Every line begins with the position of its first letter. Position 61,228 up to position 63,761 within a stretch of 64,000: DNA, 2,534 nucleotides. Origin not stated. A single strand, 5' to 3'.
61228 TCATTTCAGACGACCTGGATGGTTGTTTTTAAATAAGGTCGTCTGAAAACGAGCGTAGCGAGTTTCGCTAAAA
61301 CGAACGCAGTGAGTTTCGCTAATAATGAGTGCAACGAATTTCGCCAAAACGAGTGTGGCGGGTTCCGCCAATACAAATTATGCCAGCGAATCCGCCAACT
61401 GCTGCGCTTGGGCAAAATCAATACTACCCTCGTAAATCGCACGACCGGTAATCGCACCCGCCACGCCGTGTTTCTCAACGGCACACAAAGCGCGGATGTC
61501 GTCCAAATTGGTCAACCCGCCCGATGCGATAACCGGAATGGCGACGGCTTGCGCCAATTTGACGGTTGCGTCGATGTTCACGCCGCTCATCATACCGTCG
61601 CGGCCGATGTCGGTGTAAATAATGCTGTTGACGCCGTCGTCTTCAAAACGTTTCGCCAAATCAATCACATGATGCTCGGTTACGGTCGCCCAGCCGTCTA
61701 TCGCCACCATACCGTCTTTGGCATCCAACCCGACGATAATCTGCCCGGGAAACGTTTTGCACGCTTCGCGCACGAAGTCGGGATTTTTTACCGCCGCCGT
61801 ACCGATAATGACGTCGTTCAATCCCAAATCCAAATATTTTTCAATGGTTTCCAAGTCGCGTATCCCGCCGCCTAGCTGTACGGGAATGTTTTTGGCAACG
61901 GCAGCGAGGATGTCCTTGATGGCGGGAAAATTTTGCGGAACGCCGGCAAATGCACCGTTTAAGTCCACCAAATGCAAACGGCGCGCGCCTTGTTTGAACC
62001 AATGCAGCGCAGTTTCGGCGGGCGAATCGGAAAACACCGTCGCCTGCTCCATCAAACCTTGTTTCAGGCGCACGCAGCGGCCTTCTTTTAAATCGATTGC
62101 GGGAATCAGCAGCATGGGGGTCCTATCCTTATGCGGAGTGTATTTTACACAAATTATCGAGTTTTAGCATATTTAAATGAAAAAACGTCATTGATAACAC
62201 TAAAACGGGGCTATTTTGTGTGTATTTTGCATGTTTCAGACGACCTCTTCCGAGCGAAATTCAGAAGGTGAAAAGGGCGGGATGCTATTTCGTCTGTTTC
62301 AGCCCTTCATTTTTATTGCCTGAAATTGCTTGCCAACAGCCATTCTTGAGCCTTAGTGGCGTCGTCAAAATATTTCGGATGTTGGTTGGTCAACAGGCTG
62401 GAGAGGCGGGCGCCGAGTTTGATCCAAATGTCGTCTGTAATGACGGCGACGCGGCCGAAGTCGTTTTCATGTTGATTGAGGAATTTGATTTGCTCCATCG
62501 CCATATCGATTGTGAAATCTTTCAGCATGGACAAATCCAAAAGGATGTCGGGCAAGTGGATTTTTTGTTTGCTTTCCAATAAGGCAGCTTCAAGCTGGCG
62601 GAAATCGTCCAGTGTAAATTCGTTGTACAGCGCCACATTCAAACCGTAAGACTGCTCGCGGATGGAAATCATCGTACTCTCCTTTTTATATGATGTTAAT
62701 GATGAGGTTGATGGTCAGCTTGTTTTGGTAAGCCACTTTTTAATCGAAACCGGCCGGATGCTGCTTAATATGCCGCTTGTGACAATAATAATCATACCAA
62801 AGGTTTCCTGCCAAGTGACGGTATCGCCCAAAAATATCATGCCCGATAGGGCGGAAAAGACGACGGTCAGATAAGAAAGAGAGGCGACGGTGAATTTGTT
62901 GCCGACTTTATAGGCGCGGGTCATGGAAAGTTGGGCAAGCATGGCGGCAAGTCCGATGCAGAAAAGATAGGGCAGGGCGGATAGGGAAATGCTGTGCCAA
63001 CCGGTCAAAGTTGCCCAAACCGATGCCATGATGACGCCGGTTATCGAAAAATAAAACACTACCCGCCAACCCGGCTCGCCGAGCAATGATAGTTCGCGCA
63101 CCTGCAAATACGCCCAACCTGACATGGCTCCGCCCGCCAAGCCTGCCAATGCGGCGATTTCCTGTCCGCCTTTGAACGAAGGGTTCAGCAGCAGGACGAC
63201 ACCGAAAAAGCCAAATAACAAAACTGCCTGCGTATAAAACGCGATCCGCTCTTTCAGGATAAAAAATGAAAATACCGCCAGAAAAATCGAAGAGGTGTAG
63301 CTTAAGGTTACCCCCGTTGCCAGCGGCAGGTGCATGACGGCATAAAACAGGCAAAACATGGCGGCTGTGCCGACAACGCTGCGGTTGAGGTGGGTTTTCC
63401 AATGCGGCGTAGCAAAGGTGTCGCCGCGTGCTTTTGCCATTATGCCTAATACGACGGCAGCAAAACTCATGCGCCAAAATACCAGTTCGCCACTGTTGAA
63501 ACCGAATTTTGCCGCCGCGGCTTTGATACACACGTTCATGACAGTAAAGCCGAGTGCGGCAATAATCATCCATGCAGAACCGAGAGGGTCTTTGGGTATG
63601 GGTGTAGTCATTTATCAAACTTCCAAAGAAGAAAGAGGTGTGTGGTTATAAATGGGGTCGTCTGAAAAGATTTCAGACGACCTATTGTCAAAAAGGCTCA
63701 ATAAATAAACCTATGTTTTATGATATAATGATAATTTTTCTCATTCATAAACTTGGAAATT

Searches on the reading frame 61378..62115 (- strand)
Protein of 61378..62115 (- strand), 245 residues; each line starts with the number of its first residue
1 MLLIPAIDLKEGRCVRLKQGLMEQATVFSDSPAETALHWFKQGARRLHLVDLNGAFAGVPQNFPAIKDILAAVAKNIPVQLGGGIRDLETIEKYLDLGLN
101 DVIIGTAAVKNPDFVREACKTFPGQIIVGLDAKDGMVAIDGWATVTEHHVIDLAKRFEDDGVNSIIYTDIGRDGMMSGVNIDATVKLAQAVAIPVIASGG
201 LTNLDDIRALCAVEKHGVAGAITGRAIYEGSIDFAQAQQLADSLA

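Call 30: search_protein_families(library=pfam, proteins=[window:61378-62115:-])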
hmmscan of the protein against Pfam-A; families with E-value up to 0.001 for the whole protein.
window:61378-62115:- (245 aa): 3 families
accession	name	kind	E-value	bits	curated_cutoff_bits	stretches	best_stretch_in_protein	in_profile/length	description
PF00977.27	His_biosynth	-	4.5e-83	278.6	23.6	1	3-232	2-227/228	Histidine biosynthesis protein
PF01207.24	Dus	-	4.6e-12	46.1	20.4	2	59-124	169-232/311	Dihydrouridine synthase (Dus)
PF03060.21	NMO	-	2.2e-05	24.5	28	0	186-217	187-218/331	Nitronate monooxygenase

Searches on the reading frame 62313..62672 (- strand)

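Call 30: search_protein_families(library=pfam, proteins=[window:62313-62672:-])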
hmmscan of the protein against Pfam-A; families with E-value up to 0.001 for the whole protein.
window:62313-62672:- (119 aa): 1 family
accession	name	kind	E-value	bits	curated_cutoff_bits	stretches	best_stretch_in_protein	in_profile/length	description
PF11964.13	SpoIIAA-like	-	7.2e-17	62.5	25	1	12-112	3-105/106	SpoIIAA-like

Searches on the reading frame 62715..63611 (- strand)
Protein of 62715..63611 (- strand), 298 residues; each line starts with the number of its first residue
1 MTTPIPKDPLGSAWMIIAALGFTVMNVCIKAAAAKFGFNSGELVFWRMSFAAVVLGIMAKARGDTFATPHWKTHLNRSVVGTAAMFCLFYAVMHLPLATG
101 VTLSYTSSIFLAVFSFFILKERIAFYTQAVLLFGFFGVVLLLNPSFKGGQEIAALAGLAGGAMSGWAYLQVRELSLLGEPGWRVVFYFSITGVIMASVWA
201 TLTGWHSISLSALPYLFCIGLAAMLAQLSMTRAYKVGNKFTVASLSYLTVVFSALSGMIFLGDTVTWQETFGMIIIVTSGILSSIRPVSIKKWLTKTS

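Call 30: search_protein_families(library=pfam, proteins=[window:62715-63611:-])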
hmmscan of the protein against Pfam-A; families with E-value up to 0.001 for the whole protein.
window:62715-63611:- (298 aa): 1 family
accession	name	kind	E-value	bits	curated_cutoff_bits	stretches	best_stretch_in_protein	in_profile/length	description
PF00892.27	EamA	-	5.9e-24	85.3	28.2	2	11-142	3-134/135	EamA-like transporter family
